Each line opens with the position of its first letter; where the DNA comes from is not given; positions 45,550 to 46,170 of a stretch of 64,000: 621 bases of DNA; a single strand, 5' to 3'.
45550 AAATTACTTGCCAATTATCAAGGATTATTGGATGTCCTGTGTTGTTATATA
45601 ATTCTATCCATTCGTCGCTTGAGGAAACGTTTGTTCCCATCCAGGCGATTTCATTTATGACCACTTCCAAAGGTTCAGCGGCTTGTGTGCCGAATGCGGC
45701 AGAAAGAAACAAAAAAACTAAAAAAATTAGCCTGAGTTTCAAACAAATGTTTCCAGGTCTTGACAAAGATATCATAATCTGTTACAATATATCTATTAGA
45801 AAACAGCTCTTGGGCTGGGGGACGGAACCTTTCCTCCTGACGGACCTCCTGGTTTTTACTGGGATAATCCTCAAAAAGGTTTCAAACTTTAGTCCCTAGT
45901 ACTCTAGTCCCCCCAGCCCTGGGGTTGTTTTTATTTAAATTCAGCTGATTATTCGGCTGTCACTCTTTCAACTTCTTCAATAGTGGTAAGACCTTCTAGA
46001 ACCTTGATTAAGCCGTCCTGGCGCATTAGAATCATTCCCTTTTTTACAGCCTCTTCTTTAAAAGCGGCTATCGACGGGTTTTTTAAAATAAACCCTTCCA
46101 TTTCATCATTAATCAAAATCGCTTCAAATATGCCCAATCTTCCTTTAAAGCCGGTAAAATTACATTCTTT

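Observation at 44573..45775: Lamin-tail-domain surface protein gene with two in-frame stops, both one G-to-A step from TGG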

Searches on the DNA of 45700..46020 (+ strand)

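Call 47: search_rna_families(source=window, start=45700, end=46020, threshold=evalue, max_evalue=5, show_alignments=2)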
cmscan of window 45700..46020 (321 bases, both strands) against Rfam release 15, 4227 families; matches with E-value up to 5: 2.
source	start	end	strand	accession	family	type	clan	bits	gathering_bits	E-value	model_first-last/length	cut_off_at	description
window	45799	45932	+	RF00719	mir-326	Gene; miRNA;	-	18.6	66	0.45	1-95/95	no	mir-326 microRNA precursor family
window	45890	45936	-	RF02416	TCV_H4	Cis-reg;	-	16.1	50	3.2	1-51/51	no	Turnip crinkle virus 3'UTR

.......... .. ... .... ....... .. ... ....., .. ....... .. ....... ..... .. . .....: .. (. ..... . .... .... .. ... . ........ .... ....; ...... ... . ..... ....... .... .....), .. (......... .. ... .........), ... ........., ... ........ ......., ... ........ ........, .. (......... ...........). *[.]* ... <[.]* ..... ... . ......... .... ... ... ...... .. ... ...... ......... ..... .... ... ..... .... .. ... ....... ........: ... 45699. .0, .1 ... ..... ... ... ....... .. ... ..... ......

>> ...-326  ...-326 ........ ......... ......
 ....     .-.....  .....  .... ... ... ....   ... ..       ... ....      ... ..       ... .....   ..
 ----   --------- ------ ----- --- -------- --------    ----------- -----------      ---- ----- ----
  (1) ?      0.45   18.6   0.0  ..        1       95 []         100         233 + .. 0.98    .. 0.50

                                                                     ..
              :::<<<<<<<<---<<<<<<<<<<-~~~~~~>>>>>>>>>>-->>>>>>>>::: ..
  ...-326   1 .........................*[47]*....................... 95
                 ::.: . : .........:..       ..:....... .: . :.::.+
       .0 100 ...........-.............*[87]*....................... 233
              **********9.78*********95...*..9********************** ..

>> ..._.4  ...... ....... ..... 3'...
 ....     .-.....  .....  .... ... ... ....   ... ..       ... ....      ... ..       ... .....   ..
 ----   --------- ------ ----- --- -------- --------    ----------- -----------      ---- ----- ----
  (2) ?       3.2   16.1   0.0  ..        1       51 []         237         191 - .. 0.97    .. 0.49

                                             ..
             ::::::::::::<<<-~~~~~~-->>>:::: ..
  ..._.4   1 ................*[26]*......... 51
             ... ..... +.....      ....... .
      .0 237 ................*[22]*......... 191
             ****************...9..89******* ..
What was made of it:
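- Tried and rejected: Only chance sub-threshold hits: mir-326 at 18.6 bits and TCV_H4 at 16.1 bits (call 47).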

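Call 61: build_rna_model(alignment_id=A2, structure=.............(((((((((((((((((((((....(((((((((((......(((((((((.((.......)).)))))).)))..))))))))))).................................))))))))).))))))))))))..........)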
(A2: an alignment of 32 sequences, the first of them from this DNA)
Model R1 built from alignment A2 (32 sequences, 165 columns); structure: as given.
model positions 144; base pairs 43; branch points 0; effective number of sequences 3.49; information 0.59 bits per position. Calibrated on 0.2 Mb of random sequence (short: E-values are rough).
structure used (alignment columns):
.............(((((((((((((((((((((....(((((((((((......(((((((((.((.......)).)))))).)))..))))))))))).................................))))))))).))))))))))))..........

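Call 63: search_with_rna_model(model_id=R1, sources=[window, L002, L003, L004, L005, L006, L007, L008, L009, L010, L011, L012, L013, L014, L015, L016, L017, L018, L019, L020, L021, L022, L023, L024, L025, L026, L027, L028, L029, L030, L031, L032, L033, L034, L035, L036, L037, L038, L039, L040, L041, L042, L043, L044, L045, L046, L047, L048, L049, L050, L051, L052, L053, L054, L055, L056, L057, L058, L059, L060, L061, L062, L063, L064, L065, L066, L067, L068, L069, L070, L071, L072, L073, L074, L075, L076, L077, L078, L079, L080, L081, L082, L083, L084, L085, L086, L087, L088, L089, L090, L091, L092, L093, L094, L095, L096, L097, L098, L099, L100], max_evalue=0.001)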
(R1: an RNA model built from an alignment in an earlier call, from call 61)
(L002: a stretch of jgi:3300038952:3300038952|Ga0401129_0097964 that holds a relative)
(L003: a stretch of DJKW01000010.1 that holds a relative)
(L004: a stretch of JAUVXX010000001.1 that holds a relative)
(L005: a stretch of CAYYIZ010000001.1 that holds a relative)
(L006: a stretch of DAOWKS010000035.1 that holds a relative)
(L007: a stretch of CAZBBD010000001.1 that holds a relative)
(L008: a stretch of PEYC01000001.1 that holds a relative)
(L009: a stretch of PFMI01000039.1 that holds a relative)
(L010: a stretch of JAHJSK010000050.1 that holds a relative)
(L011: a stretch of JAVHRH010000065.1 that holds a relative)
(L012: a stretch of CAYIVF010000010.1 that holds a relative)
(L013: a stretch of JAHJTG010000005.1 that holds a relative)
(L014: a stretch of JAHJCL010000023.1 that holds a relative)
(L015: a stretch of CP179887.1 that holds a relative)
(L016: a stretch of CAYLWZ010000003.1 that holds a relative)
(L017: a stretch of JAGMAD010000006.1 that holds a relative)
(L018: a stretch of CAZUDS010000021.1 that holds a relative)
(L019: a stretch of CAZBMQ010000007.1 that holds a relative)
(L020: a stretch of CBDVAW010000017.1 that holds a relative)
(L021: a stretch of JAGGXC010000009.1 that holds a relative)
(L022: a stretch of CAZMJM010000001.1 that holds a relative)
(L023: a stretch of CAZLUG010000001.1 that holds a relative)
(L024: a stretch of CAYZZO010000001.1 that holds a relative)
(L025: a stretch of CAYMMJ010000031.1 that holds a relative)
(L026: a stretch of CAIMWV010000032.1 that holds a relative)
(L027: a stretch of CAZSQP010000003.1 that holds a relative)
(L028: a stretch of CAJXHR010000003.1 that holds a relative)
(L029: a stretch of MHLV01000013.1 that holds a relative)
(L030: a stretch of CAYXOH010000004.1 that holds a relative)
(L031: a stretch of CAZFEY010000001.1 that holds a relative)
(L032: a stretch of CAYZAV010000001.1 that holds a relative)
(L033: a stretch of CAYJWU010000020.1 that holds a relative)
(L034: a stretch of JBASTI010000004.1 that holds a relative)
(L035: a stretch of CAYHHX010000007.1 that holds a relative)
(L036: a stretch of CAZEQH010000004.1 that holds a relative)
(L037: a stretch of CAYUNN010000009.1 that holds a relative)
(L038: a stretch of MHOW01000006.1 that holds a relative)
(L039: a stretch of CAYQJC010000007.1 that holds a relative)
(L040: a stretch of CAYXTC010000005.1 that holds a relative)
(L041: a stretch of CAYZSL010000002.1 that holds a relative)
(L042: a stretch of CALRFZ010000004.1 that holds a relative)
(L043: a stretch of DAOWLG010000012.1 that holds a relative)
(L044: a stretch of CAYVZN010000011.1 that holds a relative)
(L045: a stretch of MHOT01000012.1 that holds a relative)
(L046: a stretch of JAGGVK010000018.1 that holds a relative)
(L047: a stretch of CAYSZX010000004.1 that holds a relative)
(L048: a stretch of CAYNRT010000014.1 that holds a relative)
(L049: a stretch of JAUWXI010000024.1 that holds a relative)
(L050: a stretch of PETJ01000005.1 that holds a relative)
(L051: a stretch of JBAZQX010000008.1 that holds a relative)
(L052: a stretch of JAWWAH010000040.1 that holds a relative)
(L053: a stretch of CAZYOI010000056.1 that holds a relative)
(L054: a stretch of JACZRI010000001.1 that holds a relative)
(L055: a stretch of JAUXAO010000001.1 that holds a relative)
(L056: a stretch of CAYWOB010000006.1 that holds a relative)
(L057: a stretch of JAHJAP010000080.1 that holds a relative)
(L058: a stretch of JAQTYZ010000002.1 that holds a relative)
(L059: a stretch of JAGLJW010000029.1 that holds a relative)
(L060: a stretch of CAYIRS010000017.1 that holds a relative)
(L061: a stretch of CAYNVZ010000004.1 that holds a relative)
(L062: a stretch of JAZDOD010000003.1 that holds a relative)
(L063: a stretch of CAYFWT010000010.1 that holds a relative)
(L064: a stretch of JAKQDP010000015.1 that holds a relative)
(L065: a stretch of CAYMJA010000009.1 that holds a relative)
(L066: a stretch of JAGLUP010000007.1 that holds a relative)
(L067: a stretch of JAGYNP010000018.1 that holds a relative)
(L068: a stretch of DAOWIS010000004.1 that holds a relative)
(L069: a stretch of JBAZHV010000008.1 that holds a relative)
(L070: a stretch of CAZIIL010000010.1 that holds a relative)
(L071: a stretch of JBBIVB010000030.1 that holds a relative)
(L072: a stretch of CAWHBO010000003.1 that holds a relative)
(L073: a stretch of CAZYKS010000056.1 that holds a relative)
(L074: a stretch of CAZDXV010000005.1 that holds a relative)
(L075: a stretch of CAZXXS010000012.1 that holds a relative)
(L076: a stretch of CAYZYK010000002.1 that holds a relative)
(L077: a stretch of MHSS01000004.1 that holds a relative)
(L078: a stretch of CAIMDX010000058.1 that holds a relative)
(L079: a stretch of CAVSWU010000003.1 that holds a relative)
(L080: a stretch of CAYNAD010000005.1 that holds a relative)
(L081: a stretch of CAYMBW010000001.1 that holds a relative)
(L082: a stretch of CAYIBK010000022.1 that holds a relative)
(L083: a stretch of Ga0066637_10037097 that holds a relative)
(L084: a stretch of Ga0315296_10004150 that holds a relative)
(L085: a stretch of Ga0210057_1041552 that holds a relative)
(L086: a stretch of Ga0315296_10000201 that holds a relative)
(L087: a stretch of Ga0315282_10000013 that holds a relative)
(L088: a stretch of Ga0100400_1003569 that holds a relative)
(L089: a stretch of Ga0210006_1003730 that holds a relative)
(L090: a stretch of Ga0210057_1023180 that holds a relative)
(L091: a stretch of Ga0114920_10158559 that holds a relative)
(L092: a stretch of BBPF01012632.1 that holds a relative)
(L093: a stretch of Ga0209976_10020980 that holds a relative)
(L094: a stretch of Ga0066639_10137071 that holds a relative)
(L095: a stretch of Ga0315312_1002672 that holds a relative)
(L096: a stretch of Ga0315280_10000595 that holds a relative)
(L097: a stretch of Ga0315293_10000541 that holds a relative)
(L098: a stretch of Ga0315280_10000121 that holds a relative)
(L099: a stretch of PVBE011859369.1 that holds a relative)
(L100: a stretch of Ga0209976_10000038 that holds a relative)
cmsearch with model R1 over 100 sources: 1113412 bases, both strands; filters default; matches with E-value up to 0.001: 108.
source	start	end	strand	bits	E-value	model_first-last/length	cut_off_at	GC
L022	5841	5985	-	138.9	1.1e-34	1-144/144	no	0.49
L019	5793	5936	-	138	2e-34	1-144/144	no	0.49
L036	5787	5931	-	135.7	8.3e-34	1-144/144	no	0.48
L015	5770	5914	-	134.4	1.8e-33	1-144/144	no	0.48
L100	5770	5914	-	133.8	2.7e-33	1-144/144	no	0.44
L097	5844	5989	-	133.7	2.9e-33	1-144/144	no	0.45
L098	5835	5975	-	131.6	1.1e-32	1-144/144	no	0.45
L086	5825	5967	-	130.8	1.9e-32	1-144/144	no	0.48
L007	5828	5970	-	130.6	2e-32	1-144/144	no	0.38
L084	2484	2624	-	129.8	3.4e-32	1-144/144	no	0.47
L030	5746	5890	-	129.7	3.6e-32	1-144/144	no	0.44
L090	4285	4425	-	128.8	6.4e-32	1-144/144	no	0.49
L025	3843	3984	-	125.9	4.1e-31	1-144/144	no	0.46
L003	4828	4971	-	121.7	5.8e-30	1-144/144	no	0.39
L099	4828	4971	-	121.7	5.8e-30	1-144/144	no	0.39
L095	5828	5970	-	121.3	7.5e-30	1-144/144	no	0.46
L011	452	593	-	118.7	3.8e-29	1-144/144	no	0.45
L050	5647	5788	-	117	1.1e-28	1-144/144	no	0.57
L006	5810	5952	-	116.5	1.5e-28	1-144/144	no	0.43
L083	564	706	-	113.9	7.6e-28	1-144/144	no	0.46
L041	5528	5669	-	113.7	8.8e-28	1-144/144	no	0.48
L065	4767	4907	-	109.3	1.4e-26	1-144/144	no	0.39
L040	4797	4940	-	109.2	1.6e-26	1-144/144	no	0.44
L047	5388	5532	-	108.9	1.9e-26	1-144/144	no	0.4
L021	4063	4205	-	108.6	2.2e-26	1-144/144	no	0.48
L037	5751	5895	-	105.9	1.2e-25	1-144/144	no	0.47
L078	4848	4989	-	104.3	3.4e-25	1-144/144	no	0.42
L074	3394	3536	-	102.6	9.6e-25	1-144/144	no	0.46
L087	5824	5961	-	97.5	2.5e-23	1-144/144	no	0.33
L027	4466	4608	-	95.6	8.2e-23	1-144/144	no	0.46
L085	299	435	-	94.5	1.6e-22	1-144/144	no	0.36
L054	1931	2084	-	94.2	2e-22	1-144/144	no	0.4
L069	4828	4971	-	93.9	2.4e-22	1-144/144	no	0.45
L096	5858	5991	-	92.1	7.7e-22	1-144/144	no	0.33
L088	1469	1604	-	92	7.8e-22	1-144/144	no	0.36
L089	2248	2383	-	92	7.8e-22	1-144/144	no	0.36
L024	4576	4730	-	85.9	3.8e-20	1-144/144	no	0.41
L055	5845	5984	-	85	6.6e-20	1-144/144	no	0.35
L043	2170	2312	-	84.1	1.2e-19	1-144/144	no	0.5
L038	4750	4895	-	84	1.2e-19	1-144/144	no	0.36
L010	1786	1927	-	83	2.4e-19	1-144/144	no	0.36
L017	5718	5862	-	81.6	5.5e-19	1-144/144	no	0.46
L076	4737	4888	-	77.1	9.8e-18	1-144/144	no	0.46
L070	1610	1769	-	76.8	1.2e-17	1-144/144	no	0.44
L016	2811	2966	-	76.8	1.2e-17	1-144/144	no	0.42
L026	1527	1674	-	76.1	1.8e-17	1-144/144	no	0.43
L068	4348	4498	-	74.5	4.9e-17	1-144/144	no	0.44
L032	3481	3627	-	72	2.4e-16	1-144/144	no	0.42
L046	4729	4865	-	70.3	6.9e-16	1-144/144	no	0.35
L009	2422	2562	-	70.1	8.1e-16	1-144/144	no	0.3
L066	4748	4897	-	69.7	1e-15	1-144/144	no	0.45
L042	1658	1803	-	68.2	2.7e-15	1-144/144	no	0.44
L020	4759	4920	-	67.8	3.5e-15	1-144/144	no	0.42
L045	3807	3952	-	66.9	6.3e-15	1-144/144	no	0.45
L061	4492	4639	-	65.1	1.9e-14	1-144/144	no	0.46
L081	4755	4887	-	60.1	4.5e-13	1-144/144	no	0.41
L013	4690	4838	-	55.7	7.4e-12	1-144/144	no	0.42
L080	3079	3210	-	52.7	4.6e-11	1-144/144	no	0.43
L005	4858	4993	-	50.5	1.9e-10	1-144/144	no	0.4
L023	4698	4834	-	46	3.2e-09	1-144/144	no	0.42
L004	4843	4975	-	45.7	4e-09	1-144/144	no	0.47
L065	4768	4908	+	43.8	1.3e-08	1-144/144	no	0.4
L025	3844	3985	+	43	2.2e-08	1-144/144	no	0.46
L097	5845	5990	+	42.9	2.3e-08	1-144/144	no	0.45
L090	4286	4426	+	42.6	2.8e-08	1-144/144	no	0.49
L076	4738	4889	+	41.6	5.4e-08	1-144/144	no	0.47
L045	3808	3953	+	40.5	1.1e-07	1-144/144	no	0.45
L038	4751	4896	+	40.1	1.4e-07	1-144/144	no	0.36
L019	5794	5937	+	39.3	2.3e-07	1-144/144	no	0.49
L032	3482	3628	+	39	2.8e-07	1-144/144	no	0.43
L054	1932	2085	+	38.5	3.7e-07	1-144/144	no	0.4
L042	1659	1804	+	38.4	4e-07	1-144/144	no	0.43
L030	5747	5891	+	38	5.1e-07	1-144/144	no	0.43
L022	5842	5986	+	38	5.3e-07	1-144/144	no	0.48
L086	5826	5968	+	37.9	5.5e-07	1-144/144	no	0.48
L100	5771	5915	+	37.8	5.7e-07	1-144/144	no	0.43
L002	1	71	-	37.4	7.5e-07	1-71/144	3'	0.49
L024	4577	4731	+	37.3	7.9e-07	1-144/144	no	0.41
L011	453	594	+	37.3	7.9e-07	1-144/144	no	0.45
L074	3395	3537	+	36.2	1.6e-06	1-144/144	no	0.45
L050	5648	5789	+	35.9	1.9e-06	1-144/144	no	0.56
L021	4064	4206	+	35.8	2e-06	1-144/144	no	0.48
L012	1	115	-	35.6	2.4e-06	1-110/144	3'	0.4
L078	4849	4990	+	35.1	3.3e-06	1-144/144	no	0.43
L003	4829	4972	+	34.3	5.3e-06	1-144/144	no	0.39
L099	4829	4972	+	34.3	5.3e-06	1-144/144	no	0.39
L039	3870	4005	-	34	6.6e-06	1-144/144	no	0.49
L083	565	707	+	33.6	8.4e-06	1-144/144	no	0.46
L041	5529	5670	+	33.1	1.1e-05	1-144/144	no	0.47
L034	4160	4259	-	32.6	1.5e-05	24-120/144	no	0.51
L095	5829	5971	+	32.5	1.7e-05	1-144/144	no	0.46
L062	1827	1870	-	32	2.3e-05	1-144/144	no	0.43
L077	3519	3620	-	31.6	3e-05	20-124/144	no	0.6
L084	2485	2625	+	31.1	3.9e-05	1-144/144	no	0.47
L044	2903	3022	-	31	4.3e-05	1-144/144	no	0.43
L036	5788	5932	+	31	4.4e-05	1-144/144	no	0.48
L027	4467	4609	+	30.6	5.3e-05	1-144/144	no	0.45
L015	5771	5915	+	29.7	9.8e-05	1-144/144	no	0.48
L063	3932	4078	-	29.1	0.00014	1-144/144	no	0.37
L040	4798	4941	+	29.1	0.00014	1-144/144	no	0.44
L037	5752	5896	+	28.7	0.00018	1-144/144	no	0.47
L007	5829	5971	+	28.7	0.00018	1-144/144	no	0.38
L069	4829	4972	+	28.1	0.00026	1-144/144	no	0.46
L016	2812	2967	+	26.8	0.00062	1-144/144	no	0.42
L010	1787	1928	+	26.7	0.00065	1-144/144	no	0.35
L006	5815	5953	+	26.1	0.00092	1-144/144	no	0.42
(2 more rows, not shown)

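Call 71: search_with_rna_model(model_id=R1, sources=[L101, L102, L103, L104, L105, L106, L107, L108, L109, L110, L111, L112, L113, L114, L115, L116, L117, L118, L119, L120, L121, L122, L123, L124, L125, L126, L127, L128, L129, L130, L131, L132, L133, L134, L135, L136, L137, L138, L139, L140, L141, L142, L143, L144, L145, L146, L147, L148, L149, L150, L151, L152, L153, L154, L155, L156, L157, L158, L159, L160, L161, L162], max_evalue=1e-9)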
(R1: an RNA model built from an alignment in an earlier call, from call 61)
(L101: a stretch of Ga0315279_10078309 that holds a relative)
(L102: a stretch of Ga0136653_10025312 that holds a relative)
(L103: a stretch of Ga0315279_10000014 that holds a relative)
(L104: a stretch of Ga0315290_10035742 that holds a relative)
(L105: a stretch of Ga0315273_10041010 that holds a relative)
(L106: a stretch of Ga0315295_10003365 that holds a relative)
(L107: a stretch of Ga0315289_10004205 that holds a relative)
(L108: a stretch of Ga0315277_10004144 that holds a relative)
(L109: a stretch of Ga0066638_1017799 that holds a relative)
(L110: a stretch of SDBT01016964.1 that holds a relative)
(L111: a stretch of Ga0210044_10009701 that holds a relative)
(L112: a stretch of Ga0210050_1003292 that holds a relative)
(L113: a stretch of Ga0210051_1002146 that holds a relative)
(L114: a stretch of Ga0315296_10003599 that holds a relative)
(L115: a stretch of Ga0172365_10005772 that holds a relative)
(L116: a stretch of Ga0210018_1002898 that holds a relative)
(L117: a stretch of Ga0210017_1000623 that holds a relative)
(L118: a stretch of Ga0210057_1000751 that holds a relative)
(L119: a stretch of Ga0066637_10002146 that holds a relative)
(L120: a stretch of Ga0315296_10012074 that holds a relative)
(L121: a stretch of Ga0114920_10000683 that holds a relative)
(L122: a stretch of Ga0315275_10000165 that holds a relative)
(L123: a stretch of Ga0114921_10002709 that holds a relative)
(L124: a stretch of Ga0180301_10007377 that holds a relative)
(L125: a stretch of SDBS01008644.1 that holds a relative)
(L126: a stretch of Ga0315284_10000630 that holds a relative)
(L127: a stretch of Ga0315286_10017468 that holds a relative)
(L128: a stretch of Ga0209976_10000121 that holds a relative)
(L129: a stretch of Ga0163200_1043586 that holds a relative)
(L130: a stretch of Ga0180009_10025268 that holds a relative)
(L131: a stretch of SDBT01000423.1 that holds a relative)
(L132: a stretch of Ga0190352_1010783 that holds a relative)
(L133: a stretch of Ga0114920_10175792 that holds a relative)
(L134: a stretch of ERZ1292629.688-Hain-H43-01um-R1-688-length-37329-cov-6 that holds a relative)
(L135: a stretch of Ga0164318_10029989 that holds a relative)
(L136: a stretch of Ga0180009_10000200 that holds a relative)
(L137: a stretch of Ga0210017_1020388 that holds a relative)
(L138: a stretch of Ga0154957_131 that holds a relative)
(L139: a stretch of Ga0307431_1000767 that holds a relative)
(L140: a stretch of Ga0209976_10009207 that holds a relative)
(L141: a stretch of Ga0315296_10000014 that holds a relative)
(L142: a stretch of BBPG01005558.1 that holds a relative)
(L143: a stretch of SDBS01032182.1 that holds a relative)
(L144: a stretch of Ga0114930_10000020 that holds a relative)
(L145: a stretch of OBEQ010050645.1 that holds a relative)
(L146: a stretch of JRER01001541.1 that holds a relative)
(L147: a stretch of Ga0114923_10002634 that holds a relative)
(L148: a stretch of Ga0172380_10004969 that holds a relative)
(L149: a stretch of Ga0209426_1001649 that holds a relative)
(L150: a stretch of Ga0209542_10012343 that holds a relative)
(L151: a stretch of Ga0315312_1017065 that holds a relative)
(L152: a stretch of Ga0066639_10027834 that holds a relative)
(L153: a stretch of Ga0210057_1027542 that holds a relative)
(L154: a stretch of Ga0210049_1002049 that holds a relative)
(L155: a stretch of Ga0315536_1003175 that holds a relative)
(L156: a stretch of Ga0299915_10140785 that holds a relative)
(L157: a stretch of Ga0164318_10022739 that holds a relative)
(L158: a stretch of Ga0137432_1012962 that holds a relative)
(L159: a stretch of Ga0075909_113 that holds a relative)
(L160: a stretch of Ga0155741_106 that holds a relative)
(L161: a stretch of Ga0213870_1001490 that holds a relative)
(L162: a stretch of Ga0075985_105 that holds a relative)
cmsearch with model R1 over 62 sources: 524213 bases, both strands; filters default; matches with E-value up to 1e-9: 49.
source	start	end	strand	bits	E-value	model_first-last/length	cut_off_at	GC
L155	427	571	-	138.9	5.1e-35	1-144/144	no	0.49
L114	5771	5913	-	137.6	1.2e-34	1-144/144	no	0.52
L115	4679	4820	-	137.4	1.3e-34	1-144/144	no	0.5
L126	5699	5845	-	133.1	2e-33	1-144/144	no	0.45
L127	5233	5379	-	132.1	3.9e-33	1-144/144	no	0.46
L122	5843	5985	-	131.2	6.6e-33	1-144/144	no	0.45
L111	3390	3536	-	130.4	1.1e-32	1-144/144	no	0.45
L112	5543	5689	-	130.4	1.1e-32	1-144/144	no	0.45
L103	4765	4908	-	127.6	6.3e-32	1-144/144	no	0.42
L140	441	582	-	127.5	6.8e-32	1-144/144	no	0.42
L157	2738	2879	-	125.9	1.9e-31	1-144/144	no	0.46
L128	5703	5843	-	124.1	5.8e-31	1-144/144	no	0.43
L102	350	490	-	120.9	4.5e-30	1-144/144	no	0.48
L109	74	216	-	117.9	3e-29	1-144/144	no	0.47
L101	194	337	-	117.1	4.8e-29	1-144/144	no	0.45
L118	543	686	-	116.6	6.8e-29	1-144/144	no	0.4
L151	1245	1386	-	115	1.8e-28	1-144/144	no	0.48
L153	2815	2956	-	112.5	8.9e-28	1-144/144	no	0.46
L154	5849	5990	-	112.5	8.9e-28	1-144/144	no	0.46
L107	3313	3458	-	111.6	1.6e-27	1-144/144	no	0.48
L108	5799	5944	-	111.6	1.6e-27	1-144/144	no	0.48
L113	1488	1631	-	111.2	2e-27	1-144/144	no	0.42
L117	543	686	-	111.2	2e-27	1-144/144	no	0.42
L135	1700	1844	-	96.8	1.8e-23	1-144/144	no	0.46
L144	4710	4855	-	94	1.1e-22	1-144/144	no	0.44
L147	1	118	-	91.3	5.9e-22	1-121/144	3'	0.47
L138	3452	3595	-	88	4.8e-21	1-144/144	no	0.56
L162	3381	3524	-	88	4.8e-21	1-144/144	no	0.56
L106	5696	5922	-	85.6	2.1e-20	1-144/144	no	0.42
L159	4691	4836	-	84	5.9e-20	1-144/144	no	0.36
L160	4750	4895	-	84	5.9e-20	1-144/144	no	0.36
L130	1786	1927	-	83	1.1e-19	1-144/144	no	0.36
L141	4755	4902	-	81.1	3.6e-19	1-144/144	no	0.4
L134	3335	3482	-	78.4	2e-18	1-144/144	no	0.41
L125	1694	1841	-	77.6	3.3e-18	1-144/144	no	0.47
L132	56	191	-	77.1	4.5e-18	1-144/144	no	0.39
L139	2811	2966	-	76.8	5.7e-18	1-144/144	no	0.42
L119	4740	4880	-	70.1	3.8e-16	1-144/144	no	0.3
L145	4346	4491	-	69.5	5.7e-16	1-144/144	no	0.41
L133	1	85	-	68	1.4e-15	1-85/144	3'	0.46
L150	3375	3521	-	67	2.7e-15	1-144/144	no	0.46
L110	4858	4993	-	60.4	1.7e-13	1-144/144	no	0.4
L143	2796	2926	-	58.1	7.6e-13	1-144/144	no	0.44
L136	4690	4838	-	55.7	3.5e-12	1-144/144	no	0.42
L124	1231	1369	-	54.2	8.7e-12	1-144/144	no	0.42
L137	1371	1500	-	54.1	9.3e-12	1-144/144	no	0.4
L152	87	218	-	53.1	1.7e-11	1-144/144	no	0.42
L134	3336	3483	+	47.1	7.6e-10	1-144/144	no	0.41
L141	4756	4903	+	47.1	7.6e-10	1-144/144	no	0.4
